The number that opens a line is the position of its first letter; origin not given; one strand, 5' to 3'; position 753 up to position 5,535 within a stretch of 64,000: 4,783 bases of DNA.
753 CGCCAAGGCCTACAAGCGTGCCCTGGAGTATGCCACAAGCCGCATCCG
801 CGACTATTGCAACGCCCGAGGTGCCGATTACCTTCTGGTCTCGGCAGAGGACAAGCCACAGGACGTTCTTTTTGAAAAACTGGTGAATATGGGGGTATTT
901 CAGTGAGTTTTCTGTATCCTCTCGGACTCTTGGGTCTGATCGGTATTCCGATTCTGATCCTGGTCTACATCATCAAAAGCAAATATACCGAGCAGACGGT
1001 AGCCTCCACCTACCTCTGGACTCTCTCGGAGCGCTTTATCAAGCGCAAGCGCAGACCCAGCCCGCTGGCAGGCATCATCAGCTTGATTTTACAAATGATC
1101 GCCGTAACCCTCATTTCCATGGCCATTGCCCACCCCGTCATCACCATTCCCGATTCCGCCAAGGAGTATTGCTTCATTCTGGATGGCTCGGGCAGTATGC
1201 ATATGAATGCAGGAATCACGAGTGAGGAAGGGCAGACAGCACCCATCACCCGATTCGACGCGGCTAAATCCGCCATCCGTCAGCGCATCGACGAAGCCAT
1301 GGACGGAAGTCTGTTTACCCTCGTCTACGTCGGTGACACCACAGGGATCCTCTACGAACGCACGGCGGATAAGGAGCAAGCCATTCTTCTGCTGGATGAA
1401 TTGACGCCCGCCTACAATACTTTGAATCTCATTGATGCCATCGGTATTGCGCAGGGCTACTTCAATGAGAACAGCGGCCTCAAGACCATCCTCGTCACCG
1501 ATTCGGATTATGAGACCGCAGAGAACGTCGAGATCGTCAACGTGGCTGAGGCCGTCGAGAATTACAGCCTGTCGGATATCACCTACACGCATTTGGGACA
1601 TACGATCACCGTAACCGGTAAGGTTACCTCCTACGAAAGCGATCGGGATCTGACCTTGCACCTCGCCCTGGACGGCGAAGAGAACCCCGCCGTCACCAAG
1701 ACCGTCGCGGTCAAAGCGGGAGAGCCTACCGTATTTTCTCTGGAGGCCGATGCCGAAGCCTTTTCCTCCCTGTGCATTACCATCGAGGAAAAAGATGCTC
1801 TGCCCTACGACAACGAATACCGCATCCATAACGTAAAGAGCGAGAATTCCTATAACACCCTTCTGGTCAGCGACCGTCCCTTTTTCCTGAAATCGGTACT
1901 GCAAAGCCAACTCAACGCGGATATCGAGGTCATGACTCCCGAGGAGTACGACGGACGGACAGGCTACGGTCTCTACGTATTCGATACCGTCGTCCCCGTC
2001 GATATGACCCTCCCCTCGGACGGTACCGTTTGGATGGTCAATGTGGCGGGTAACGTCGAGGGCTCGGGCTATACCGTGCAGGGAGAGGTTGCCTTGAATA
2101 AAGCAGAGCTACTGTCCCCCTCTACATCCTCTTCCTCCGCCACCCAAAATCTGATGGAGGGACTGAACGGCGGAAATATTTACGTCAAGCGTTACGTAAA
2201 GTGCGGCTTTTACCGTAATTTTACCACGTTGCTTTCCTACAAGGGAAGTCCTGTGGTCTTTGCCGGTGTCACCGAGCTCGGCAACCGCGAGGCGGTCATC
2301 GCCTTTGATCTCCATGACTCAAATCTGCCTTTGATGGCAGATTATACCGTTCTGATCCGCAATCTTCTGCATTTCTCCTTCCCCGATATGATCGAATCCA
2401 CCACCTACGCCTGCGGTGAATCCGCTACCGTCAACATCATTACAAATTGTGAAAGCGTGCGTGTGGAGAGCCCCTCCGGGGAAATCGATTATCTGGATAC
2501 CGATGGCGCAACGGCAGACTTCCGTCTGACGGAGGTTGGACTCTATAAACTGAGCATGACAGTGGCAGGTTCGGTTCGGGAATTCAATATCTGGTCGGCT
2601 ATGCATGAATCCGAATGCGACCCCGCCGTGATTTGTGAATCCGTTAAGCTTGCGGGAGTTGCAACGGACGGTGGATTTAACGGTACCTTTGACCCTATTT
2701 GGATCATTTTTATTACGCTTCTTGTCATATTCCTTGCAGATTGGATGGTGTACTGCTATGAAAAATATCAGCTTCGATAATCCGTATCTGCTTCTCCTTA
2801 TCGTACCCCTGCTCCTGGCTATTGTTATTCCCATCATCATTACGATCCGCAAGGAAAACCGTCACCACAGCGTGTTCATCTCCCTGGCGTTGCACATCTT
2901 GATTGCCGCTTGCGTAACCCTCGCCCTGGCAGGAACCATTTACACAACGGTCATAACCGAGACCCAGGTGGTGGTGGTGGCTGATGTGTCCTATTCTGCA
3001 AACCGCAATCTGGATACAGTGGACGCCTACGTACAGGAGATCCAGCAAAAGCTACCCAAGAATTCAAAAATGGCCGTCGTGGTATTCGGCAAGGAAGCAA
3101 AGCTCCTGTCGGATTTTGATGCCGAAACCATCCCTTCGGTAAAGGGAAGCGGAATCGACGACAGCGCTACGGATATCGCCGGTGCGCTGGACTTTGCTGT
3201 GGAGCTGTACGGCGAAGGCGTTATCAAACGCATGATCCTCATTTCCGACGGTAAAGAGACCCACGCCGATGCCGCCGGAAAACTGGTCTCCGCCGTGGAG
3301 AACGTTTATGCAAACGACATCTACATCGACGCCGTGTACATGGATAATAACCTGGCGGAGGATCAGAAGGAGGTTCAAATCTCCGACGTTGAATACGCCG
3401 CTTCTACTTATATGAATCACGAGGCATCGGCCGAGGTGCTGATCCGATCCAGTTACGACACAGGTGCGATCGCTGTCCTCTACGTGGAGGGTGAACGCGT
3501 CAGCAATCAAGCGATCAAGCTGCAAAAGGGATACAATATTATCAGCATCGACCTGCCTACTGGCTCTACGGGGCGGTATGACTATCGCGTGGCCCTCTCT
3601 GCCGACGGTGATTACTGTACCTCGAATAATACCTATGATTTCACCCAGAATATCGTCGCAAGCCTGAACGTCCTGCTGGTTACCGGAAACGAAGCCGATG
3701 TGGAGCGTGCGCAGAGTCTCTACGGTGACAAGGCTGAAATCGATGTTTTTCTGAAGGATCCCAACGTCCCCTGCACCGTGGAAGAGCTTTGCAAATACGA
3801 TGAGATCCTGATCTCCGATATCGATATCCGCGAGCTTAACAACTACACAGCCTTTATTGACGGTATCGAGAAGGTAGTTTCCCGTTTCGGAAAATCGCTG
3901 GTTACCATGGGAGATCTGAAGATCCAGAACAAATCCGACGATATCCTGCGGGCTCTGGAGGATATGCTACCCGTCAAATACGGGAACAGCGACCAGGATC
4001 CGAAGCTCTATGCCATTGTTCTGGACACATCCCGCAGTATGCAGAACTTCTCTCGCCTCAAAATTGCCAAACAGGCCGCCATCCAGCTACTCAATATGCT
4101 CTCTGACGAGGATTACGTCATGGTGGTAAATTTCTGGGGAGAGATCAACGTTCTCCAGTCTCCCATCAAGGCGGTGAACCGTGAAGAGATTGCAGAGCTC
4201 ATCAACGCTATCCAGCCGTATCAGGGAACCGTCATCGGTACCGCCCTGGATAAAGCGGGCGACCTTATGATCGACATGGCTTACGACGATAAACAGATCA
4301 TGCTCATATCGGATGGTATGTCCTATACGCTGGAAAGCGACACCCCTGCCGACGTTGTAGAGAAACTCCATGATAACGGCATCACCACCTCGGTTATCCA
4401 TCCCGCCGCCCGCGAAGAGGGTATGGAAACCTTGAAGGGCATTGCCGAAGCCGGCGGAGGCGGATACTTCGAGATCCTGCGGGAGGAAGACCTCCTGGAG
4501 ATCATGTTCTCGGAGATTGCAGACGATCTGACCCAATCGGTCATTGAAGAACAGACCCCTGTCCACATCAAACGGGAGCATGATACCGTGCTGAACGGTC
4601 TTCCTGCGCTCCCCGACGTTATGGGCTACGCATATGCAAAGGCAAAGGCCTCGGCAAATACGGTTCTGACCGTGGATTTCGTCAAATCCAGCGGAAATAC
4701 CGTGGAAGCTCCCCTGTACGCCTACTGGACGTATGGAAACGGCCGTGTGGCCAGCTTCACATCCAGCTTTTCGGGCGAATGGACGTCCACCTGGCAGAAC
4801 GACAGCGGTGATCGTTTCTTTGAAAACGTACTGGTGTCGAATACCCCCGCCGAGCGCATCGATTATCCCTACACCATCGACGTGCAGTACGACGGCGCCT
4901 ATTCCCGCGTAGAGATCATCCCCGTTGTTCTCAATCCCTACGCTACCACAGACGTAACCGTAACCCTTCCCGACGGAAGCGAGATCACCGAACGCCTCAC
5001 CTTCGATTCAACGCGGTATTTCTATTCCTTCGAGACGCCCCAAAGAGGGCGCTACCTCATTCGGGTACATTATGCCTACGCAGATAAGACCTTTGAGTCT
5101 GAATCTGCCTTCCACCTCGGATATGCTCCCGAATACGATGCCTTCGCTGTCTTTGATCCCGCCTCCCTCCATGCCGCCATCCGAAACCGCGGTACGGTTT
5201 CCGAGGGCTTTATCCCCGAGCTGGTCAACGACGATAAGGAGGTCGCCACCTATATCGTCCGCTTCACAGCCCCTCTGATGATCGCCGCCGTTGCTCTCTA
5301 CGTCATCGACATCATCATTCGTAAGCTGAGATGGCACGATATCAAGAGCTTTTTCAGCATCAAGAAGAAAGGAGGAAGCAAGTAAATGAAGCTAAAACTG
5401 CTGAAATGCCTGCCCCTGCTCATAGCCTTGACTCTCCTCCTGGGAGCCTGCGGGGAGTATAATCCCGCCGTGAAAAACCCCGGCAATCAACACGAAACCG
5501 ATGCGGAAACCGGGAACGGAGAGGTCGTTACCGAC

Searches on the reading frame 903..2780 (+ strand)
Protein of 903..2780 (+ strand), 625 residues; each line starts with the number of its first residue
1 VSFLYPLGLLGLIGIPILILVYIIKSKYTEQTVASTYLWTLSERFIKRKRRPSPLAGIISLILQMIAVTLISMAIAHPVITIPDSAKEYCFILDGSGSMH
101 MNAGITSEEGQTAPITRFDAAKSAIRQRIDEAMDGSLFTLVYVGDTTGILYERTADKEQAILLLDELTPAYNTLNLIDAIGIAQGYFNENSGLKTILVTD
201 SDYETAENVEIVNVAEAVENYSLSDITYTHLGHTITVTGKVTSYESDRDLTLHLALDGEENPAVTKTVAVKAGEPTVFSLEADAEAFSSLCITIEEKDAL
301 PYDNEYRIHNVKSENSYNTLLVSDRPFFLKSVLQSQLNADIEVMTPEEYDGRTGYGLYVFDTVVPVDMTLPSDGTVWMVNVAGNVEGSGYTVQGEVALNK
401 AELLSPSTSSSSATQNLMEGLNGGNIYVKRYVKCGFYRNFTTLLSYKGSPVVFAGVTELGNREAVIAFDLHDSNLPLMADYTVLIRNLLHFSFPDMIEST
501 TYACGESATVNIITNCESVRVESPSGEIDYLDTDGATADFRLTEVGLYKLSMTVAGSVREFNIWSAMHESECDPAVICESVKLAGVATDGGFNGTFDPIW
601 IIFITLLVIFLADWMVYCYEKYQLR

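Call 18: search_protein_families(library=pfam, proteins=[window:903-2780:+], max_evalue=0.01)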
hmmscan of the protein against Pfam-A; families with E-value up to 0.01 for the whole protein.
window:903-2780:+ (625 aa): 2 families
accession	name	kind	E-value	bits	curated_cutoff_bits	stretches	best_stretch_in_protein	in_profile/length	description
PF07584.16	BatA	-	6.1e-10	39.8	25.9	1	1-78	1-77/77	Aerotolerance regulator N-terminal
PF13519.12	VWA_2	-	1.7e-06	29.1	27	1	91-200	3-105/107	von Willebrand factor type A domain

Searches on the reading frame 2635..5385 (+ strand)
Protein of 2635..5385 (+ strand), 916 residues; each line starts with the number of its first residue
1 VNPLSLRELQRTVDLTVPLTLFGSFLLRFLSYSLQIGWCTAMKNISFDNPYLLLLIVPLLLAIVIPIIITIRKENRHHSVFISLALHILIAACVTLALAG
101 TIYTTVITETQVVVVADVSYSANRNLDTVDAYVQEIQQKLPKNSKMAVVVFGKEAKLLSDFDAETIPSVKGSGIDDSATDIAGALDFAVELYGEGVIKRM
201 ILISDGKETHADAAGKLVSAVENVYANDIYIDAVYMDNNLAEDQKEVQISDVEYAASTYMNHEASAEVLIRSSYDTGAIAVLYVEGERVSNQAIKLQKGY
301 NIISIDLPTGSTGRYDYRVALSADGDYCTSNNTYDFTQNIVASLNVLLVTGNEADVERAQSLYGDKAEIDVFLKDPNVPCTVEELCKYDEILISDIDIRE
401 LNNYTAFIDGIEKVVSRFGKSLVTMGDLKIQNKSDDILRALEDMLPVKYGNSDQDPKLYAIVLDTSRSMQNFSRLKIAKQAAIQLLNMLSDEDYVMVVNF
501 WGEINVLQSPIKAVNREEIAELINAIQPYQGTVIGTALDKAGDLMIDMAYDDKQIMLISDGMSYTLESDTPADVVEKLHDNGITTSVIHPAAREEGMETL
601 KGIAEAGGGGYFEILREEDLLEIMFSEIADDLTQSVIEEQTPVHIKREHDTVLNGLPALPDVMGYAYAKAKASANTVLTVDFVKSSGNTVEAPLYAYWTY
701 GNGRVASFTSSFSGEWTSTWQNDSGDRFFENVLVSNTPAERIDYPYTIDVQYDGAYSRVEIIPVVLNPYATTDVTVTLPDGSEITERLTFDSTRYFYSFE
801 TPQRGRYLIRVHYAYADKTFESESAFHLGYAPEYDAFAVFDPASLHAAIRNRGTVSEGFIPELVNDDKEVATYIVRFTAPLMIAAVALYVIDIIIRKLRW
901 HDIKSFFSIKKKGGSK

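Call 18: search_protein_families(library=pfam, proteins=[window:2635-5385:+], max_evalue=0.01)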
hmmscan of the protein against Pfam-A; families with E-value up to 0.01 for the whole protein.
window:2635-5385:+ (916 aa): 5 families
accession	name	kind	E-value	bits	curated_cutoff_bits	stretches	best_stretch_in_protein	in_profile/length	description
PF13519.12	VWA_2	-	1.6e-24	87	27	2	460-561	2-106/107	von Willebrand factor type A domain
PF00092.34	VWA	-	5.7e-17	62.9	23.8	2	461-614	4-161/174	von Willebrand factor type A domain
PF13768.12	VWA_3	-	1.8e-10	41.5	27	1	460-611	4-153/155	von Willebrand factor type A domain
PF07090.17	GATase1_like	-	4.6e-07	30.1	27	1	637-733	151-242/247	Putative glutamine amidotransferase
PF05762.20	VWA_CoxE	-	1.5e-05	25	26.4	0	461-594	61-193/222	VWA domain containing CoxE-like protein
